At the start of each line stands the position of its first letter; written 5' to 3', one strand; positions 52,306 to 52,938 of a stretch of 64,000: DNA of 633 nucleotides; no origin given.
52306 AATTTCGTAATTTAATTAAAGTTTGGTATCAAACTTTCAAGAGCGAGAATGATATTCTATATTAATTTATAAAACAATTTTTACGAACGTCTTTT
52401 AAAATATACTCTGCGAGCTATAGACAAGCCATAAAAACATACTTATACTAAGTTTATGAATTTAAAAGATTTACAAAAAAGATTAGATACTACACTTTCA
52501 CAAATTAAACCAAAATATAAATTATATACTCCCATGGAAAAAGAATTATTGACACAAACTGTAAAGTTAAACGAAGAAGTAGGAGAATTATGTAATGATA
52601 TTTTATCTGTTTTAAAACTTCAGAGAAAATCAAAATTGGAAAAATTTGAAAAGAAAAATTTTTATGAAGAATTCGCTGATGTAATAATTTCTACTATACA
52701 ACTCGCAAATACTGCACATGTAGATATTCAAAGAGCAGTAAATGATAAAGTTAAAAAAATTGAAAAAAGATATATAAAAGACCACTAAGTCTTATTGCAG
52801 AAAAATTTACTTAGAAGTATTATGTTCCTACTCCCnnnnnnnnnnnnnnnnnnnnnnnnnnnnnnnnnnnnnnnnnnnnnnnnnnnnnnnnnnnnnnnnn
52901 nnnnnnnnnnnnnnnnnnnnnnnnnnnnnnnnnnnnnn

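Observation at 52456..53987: MazG-like NTP pyrophosphohydrolase next to a zinc-ribbon / coiled-coil / PD-(D/E)xK-like protein: candidate two-gene defence or stress module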

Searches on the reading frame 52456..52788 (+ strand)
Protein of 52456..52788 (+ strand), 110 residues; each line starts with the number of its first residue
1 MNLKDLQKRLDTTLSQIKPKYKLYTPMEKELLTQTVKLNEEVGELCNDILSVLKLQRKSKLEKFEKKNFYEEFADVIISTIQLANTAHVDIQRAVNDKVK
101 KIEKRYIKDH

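Call 3: search_protein_families(library=pfam, proteins=[window:52456-52788:+], max_evalue=0.1)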
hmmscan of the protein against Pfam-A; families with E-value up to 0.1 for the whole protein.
window:52456-52788:+ (110 aa): 4 families
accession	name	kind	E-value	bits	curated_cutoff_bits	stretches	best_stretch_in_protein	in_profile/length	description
PF03819.22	MazG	-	2.7e-06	28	22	1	36-105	8-69/74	MazG nucleotide pyrophosphohydrolase domain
PF12643.12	MazG-like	-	5.5e-06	27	27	1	60-106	26-70/85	MazG-like family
PF06892.16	Phage_CP76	-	0.016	15.6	26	1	26-86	84-142/146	Phage regulatory protein CII (CP76)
PF16740.10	SKA2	-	0.036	14.3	30.1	1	2-59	17-71/110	Spindle and kinetochore-associated protein 2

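Call 4: search_protein_families(library=padloc, proteins=[window:52456-52788:+], max_evalue=0.1)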
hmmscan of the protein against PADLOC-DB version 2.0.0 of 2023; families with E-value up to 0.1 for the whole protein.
window:52456-52788:+ (110 aa): 0 families

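Call 5: search_protein_families(library=ncbifam, proteins=[window:52456-52788:+], max_evalue=0.1)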
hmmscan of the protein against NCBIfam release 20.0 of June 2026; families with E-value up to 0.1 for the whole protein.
window:52456-52788:+ (110 aa): 2 families
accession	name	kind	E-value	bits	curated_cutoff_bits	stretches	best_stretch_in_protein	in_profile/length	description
NF007113.1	PRK09562.1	equivalog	0.0011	18.7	208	1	59-106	172-219/251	nucleoside triphosphate pyrophosphohydrolase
NF041735.1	hist_kin_RppB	equivalog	0.049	12.4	400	1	12-96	236-320/438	two-component system sensor histidine kinase RppB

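Call 11: find_homologous_proteins(query=window:52456-52785:+, max_evalue=0.001)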
Query window:52456-52785:+ (110 aa): 879 proteins with E <= 0.001 among 884 candidates; the best 120 are listed.
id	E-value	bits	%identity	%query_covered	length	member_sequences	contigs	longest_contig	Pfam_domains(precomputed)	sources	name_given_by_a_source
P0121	6.1e-62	224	100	100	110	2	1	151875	PF03819.23,PF12643.13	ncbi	-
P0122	1.7e-46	174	77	100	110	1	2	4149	PF03819.23,PF12643.13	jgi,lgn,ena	-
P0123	2.1e-46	174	74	100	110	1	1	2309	PF03819.23,PF12643.13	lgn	-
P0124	7.2e-46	172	77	100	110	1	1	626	PF03819.23,PF12643.13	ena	-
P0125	7.4e-46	172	77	100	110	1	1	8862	PF03819.23,PF12643.13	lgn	-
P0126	1.1e-45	172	76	100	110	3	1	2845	PF03819.23,PF12643.13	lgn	-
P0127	1.4e-45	171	77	100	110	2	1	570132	PF03819.23,PF12643.13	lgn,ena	-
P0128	1.6e-45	171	76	100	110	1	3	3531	PF03819.23,PF12643.13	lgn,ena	-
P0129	2.2e-45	171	75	100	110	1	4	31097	PF03819.23,PF12643.13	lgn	-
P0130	2.5e-45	170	75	100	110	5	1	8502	PF03819.23,PF12643.13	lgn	-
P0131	4.0e-45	170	74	100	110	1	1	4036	PF03819.23,PF12643.13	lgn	-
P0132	6.0e-45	169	76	100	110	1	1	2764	PF03819.23,PF12643.13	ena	-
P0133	6.5e-45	169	76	100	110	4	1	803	PF03819.23,PF12643.13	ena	-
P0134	6.5e-45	169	73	100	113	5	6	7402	PF03819.23,PF12643.13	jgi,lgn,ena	-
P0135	2.5e-44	167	75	100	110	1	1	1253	PF03819.23,PF12643.13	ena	-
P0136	3.9e-44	167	72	100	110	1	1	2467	PF03819.23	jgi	-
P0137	4.2e-44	166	75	100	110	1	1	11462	PF03819.23,PF12643.13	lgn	-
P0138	4.5e-44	166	73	100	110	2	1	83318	PF03819.23,PF12643.13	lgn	-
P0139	4.8e-44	166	72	100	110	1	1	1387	PF03819.23,PF12643.13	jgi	jgi:NTP pyrophosphatase (non-canonical NTP hydrolase)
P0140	7.9e-44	166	72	100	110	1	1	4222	PF03819.23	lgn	-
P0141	1.1e-43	165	74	100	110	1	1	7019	PF03819.23,PF12643.13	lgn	-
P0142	1.8e-43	164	73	100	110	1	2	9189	PF03819.23,PF12643.13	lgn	-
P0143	2.0e-43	164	69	100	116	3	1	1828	PF03819.23,PF12643.13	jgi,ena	-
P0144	3.0e-43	164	72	99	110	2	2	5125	PF03819.23,PF12643.13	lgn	-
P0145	3.2e-43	164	69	100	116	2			PF03819.23,PF12643.13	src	-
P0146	4.5e-43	163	72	100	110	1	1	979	PF03819.23,PF12643.13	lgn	-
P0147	5.1e-43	163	73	100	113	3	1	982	PF03819.23,PF12643.13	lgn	-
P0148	6.4e-43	163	72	100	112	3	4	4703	PF03819.23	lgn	-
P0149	7.6e-43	162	72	99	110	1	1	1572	PF03819.23,PF12643.13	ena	-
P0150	8.5e-43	162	72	100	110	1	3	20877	PF03819.23,PF12643.13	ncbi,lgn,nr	ncbi:MAG: pyrophosphatase [Candidatus Levybacteria bacterium]|nr:pyrophosphatase [Candidatus Levybac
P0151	9.2e-43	162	71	100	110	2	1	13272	PF03819.23,PF12643.13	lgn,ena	-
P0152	1.0e-42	162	71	100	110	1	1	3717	PF03819.23,PF12643.13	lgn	-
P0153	1.2e-42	162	72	100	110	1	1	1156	PF03819.23,PF12643.13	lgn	-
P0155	1.3e-42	162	74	100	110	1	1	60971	PF03819.23,PF12643.13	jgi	jgi:NTP pyrophosphatase (non-canonical NTP hydrolase)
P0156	1.5e-42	161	72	100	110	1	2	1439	PF03819.23,PF12643.13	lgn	-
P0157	1.7e-42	161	68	100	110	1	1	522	PF03819.23,PF12643.13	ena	-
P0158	1.9e-42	161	71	99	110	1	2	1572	PF03819.23,PF12643.13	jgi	-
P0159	1.9e-42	161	72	99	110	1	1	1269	PF03819.23,PF12643.13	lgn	-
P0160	2.0e-42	161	71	100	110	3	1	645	PF03819.23,PF12643.13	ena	-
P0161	2.1e-42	161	72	99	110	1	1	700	PF03819.23,PF12643.13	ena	-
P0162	2.2e-42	161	72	100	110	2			PF03819.23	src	-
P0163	2.5e-42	161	69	100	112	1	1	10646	PF03819.23,PF12643.13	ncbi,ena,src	-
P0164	2.6e-42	161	71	100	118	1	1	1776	PF12643.13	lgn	-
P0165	2.6e-42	161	70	100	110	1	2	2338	PF03819.23,PF12643.13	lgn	-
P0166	2.6e-42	161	70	100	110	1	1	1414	PF03819.23,PF12643.13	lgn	-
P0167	2.7e-42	161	70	100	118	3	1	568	PF03819.23,PF12643.13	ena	-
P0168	3.0e-42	161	73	100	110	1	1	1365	PF03819.23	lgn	-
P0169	3.4e-42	160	72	100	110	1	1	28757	PF03819.23,PF12643.13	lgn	-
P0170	4.1e-42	160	73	100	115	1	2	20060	PF12643.13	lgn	-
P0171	4.3e-42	160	70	100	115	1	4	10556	PF03819.23,PF12643.13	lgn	-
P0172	4.4e-42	160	72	99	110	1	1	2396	PF03819.23,PF12643.13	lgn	-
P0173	4.7e-42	160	72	99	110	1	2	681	PF03819.23,PF12643.13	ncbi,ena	-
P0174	4.9e-42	160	72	99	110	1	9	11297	PF03819.23,PF12643.13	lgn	-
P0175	4.9e-42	160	70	100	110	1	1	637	PF03819.23,PF12643.13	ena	-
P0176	5.0e-42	160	72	100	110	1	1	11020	PF03819.23,PF12643.13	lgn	-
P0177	5.2e-42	160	71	100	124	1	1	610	PF03819.23,PF12643.13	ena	-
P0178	5.6e-42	160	71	100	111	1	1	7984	PF03819.23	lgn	-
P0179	6.9e-42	159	71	100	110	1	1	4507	PF03819.23,PF12643.13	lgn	-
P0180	8.0e-42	159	72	100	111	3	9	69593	PF03819.23,PF12643.13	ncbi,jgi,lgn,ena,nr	ncbi:MAG TPA: MazG-like family protein [Patescibacteria group bacterium]|nr:MazG-like family protein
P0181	8.4e-42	159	72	99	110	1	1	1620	PF03819.23,PF12643.13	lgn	-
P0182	9.0e-42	159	72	99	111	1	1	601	PF03819.23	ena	-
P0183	9.1e-42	159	70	100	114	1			PF03819.23,PF12643.13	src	-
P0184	9.3e-42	159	72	100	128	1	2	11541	PF03819.23,PF12643.13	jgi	jgi:NTP pyrophosphatase (non-canonical NTP hydrolase)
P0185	1.0e-41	159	69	100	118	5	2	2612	PF03819.23,PF12643.13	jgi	jgi:NTP pyrophosphatase (non-canonical NTP hydrolase)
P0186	1.1e-41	159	71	99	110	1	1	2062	PF03819.23,PF12643.13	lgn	-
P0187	1.2e-41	159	72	99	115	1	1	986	PF03819.23,PF12643.13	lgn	-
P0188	1.2e-41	159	71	100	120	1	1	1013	PF03819.23,PF12643.13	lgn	-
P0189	1.2e-41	159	70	100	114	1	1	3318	PF12643.13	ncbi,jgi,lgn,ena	-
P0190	1.4e-41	158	80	85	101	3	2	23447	PF03819.23,PF12643.13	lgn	-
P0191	1.4e-41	158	70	100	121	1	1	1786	PF12643.13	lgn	-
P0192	1.4e-41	158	72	100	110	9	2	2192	PF03819.23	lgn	-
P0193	1.5e-41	158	70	99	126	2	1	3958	PF03819.23,PF12643.13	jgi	-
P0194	2.0e-41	158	71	100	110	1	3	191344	PF03819.23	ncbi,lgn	-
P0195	2.0e-41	158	68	100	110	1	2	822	PF12643.13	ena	-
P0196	2.3e-41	158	71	96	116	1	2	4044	PF03819.23,PF12643.13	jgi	jgi:NTP pyrophosphatase (non-canonical NTP hydrolase)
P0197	2.3e-41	158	70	99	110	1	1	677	PF03819.23,PF12643.13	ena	-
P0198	2.5e-41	158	73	100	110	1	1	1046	PF03819.23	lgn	-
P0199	2.5e-41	158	70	100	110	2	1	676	PF03819.23,PF12643.13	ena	-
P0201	2.7e-41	157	71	100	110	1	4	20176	PF03819.23,PF12643.13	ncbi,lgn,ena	-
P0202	2.8e-41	157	70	100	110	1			PF03819.23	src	-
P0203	3.0e-41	157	75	100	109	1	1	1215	PF03819.23,PF12643.13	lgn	-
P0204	3.1e-41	157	71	98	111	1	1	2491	PF03819.23,PF12643.13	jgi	jgi:NTP pyrophosphatase (non-canonical NTP hydrolase)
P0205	3.4e-41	157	70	100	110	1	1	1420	PF03819.23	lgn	-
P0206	3.4e-41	157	70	100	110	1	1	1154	PF03819.23,PF12643.13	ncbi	-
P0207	3.4e-41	157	70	100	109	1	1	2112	PF03819.23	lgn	-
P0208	3.6e-41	157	70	100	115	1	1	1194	PF03819.23,PF12643.13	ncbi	-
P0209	3.6e-41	157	69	98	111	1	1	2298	PF03819.23,PF12643.13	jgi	jgi:NTP pyrophosphatase (non-canonical NTP hydrolase)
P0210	3.7e-41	157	70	100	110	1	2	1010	PF03819.23,PF12643.13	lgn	-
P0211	3.8e-41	157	71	99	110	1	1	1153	PF03819.23,PF12643.13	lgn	-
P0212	3.9e-41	157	73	96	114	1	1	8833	PF03819.23,PF12643.13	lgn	-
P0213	4.0e-41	157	71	100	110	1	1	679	PF12643.13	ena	-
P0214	4.0e-41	157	68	100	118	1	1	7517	PF03819.23,PF12643.13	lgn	-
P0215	4.5e-41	157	68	100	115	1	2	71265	PF03819.23,PF12643.13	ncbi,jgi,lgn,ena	-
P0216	5.6e-41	156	69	100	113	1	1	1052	PF03819.23,PF12643.13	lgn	-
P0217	5.9e-41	156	70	100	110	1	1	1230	PF03819.23,PF12643.13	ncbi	-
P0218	6.6e-41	156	66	100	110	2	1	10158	PF03819.23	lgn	-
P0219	8.0e-41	156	69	100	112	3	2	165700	PF03819.23,PF12643.13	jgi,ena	-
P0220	8.6e-41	156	72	100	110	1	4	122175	PF03819.23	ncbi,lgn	-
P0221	8.6e-41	156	70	99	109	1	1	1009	PF03819.23,PF12643.13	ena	-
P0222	8.7e-41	156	74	100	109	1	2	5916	PF03819.23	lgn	-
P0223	8.7e-41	156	75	100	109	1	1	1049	PF03819.23,PF12643.13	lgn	-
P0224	9.7e-41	156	70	99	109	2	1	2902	PF03819.23,PF12643.13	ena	-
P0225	1.0e-40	156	71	99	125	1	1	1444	PF03819.23,PF12643.13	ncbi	-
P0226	1.0e-40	156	70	97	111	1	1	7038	PF03819.23,PF12643.13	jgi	jgi:NTP pyrophosphatase (non-canonical NTP hydrolase)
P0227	1.1e-40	156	69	99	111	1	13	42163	PF03819.23,PF12643.13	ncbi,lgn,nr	ncbi:MAG: hypothetical protein HYY87_00840 [Candidatus Levybacteria bacterium]|nr:hypothetical prote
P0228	1.1e-40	156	70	100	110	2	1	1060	PF03819.23,PF12643.13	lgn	-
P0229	1.1e-40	156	68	99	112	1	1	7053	PF03819.23,PF12643.13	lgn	-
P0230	1.2e-40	155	70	98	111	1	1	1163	PF03819.23,PF12643.13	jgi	jgi:NTP pyrophosphatase (non-canonical NTP hydrolase)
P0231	1.2e-40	155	71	100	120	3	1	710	PF03819.23,PF12643.13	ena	-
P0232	1.4e-40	155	72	96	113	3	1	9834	PF03819.23,PF12643.13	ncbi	-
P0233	1.7e-40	155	66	100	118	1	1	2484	PF03819.23,PF12643.13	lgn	-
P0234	1.7e-40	155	69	99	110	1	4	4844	PF03819.23,PF12643.13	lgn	-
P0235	1.7e-40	155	67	99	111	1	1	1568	PF03819.23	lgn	-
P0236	1.8e-40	155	69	99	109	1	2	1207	PF03819.23,PF12643.13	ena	-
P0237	1.9e-40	155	70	100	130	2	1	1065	PF03819.23,PF12643.13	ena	-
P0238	2.0e-40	155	71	99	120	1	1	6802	PF03819.23,PF12643.13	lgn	-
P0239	2.0e-40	155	72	100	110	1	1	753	PF03819.23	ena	-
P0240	2.1e-40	155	72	100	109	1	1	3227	PF03819.23,PF12643.13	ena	-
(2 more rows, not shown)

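Call 29: find_related_loci(query=A2, collection=metagenome_contigs, flank=6000)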
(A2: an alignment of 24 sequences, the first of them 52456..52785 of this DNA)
Query A2 (110 aa) in metagenome_contigs; peptide patterns used: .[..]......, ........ (x = any residue, [..] = any of these).
405 stretches matched a pattern; 205 encode a relative of the query (tblastn E <= 1e-3); the best 80 are kept; 80 distinct loci.
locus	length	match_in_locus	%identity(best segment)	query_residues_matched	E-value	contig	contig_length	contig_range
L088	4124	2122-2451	77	1-110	6e-54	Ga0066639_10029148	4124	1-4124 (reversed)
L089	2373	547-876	73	1-110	9e-53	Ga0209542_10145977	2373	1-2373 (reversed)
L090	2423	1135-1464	77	1-110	1e-52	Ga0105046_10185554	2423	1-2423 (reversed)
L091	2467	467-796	72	1-110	2e-51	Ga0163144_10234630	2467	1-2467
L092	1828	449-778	69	1-110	2e-51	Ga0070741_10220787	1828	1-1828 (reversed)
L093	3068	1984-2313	74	1-110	7e-50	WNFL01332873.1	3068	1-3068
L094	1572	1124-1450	71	1-109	2e-50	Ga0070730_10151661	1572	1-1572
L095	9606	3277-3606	72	1-110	3e-49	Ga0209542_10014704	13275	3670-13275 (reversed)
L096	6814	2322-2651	69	1-110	4e-49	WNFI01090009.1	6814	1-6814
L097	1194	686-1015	70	1-110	7e-51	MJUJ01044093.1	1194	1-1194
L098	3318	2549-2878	70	1-110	7e-49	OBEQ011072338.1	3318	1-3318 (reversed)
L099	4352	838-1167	73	1-110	7e-49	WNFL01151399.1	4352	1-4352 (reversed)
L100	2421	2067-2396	70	1-110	5e-49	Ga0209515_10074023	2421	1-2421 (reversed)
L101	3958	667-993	70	1-109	2e-48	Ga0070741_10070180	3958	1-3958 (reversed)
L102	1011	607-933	72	1-110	4e-51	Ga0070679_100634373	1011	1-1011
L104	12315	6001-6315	71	1-105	4e-48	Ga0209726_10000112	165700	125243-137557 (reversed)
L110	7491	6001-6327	66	1-109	6e-47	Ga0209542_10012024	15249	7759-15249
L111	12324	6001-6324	70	1-108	6e-47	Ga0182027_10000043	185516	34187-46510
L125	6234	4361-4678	70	1-106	3e-46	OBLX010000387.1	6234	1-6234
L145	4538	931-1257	66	1-109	2e-45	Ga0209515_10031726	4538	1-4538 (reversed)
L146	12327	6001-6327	66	1-109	5e-45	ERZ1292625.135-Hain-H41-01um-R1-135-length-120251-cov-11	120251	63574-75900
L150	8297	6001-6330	65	1-110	9e-45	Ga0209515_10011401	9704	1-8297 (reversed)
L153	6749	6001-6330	65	1-110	9e-45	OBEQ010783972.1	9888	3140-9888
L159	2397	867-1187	66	1-107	2e-44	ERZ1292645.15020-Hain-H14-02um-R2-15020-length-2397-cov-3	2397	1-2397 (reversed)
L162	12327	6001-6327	66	1-109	3e-44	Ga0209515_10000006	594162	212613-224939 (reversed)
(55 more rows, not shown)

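Call 32: search_protein_families(library=pfam, proteins=[L125:566-949:-, L150:4152-5156:-, L145:1269-1571:+, L111:6340-6672:-, L162:8088-8957:-, L159:89-862:+, L153:1753-2529:-, L146:2785-3270:-, L104:2128-2739:-, L110:2380-3246:-], max_evalue=0.001)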
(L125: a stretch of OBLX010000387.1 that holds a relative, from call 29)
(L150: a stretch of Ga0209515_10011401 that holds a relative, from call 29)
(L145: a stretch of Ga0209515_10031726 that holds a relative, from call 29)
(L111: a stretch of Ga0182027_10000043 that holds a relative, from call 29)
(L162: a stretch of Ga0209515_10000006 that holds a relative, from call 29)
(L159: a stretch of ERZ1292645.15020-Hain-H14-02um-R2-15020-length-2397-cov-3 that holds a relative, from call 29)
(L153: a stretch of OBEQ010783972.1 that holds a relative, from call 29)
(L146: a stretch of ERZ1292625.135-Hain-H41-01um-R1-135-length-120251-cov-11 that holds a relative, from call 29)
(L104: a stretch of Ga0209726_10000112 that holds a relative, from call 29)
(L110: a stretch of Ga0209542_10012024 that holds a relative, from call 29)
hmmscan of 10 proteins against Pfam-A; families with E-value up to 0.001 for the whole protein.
L125:566-949:- (127 aa): 1 family
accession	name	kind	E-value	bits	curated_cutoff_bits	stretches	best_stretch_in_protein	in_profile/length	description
PF22662.2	Csa3_N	-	0.00028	21.3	27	1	56-107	36-86/120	Csa3 CRISPR-associated Rossmann-like domain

L150:4152-5156:- (334 aa): 2 families
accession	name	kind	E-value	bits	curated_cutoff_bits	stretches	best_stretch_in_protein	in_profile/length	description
PF03462.23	PCRF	-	9.8e-46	156.4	24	1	62-189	64-194/194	PCRF domain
PF00472.26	RF-1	-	1.5e-37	128.5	35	1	198-307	2-116/116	RF-1 domain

L145:1269-1571:+ (100 aa): 1 family
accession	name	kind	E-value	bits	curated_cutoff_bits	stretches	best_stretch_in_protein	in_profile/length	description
PF01035.26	DNA_binding_1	-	3.1e-23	81.8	27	1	4-83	3-81/81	6-O-methylguanine DNA methyltransferase, DNA binding domain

L111:6340-6672:- (110 aa): 0 families

L162:8088-8957:- (289 aa): 0 families

L159:89-862:+ (257 aa): 1 family
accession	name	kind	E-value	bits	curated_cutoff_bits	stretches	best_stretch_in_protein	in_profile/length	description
PF02673.24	BacA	-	7.5e-73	245.8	33.4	1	7-250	2-257/257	Bacitracin resistance protein BacA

L153:1753-2529:- (258 aa): 12 families
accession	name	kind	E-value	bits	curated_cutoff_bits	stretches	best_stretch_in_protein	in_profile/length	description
PF00005.33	ABC_tran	-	4.5e-37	128.1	25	1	18-165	1-136/137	ABC transporter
PF13304.12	AAA_21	-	2e-06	28.6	27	0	139-197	239-300/304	AAA domain, putative AbiEii toxin, Type IV TA system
PF02463.25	SMC_N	-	7.9e-05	22.6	40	0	116-203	121-205/220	RecF/RecN/SMC N terminal domain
PF13401.12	AAA_22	-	0.00017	22.3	27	1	29-192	6-120/130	AAA domain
PF20720.3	nSTAND3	-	0.00024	21.3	27.2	1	24-56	13-45/155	Novel STAND NTPase 3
PF13238.12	AAA_18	-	0.00025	21.9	29.4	0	31-63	1-31/128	AAA domain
PF24389.1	ORC-CDC6-like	-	0.00038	19.8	27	1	31-54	35-58/571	ORC-CDC6-like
PF00270.35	DEAD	-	0.00052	20.2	26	0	25-173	11-70/167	DEAD/DEAH box helicase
PF13191.12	AAA_16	-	0.00054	20.9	32.6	1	27-67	21-63/167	AAA ATPase domain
PF00004.35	AAA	-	0.00074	20.4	21.2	0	31-52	1-22/131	ATPase family associated with various cellular activities (AAA)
PF13476.12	AAA_23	-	0.00075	20.6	27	0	19-48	11-39/201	AAA domain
PF25199.1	nSTAND_NTPase5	-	0.00092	19.5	34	0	26-53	39-66/145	Novel STAND NTPase 5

L146:2785-3270:- (161 aa): 1 family
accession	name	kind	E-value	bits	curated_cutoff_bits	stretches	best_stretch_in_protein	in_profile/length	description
PF03896.21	TRAP_alpha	-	5.4e-05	22.9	24.7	1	2-72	96-163/180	Translocon-associated protein (TRAP), alpha subunit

L104:2128-2739:- (203 aa): 1 family
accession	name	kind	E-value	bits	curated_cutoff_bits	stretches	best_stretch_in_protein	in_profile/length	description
PF00730.31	HhH-GPD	-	2e-20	73.5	26.2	1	44-187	1-107/108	HhH-GPD superfamily base excision DNA repair protein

L110:2380-3246:- (288 aa): 2 families
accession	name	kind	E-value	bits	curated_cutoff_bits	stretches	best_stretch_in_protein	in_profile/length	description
PF18075.7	FtsX_ECD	-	4.1e-16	59.8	23.5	1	54-145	2-96/96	FtsX extracellular domain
PF02687.27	FtsX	-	1e-11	45.3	25.5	1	170-288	4-117/120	FtsX-like permease C-terminal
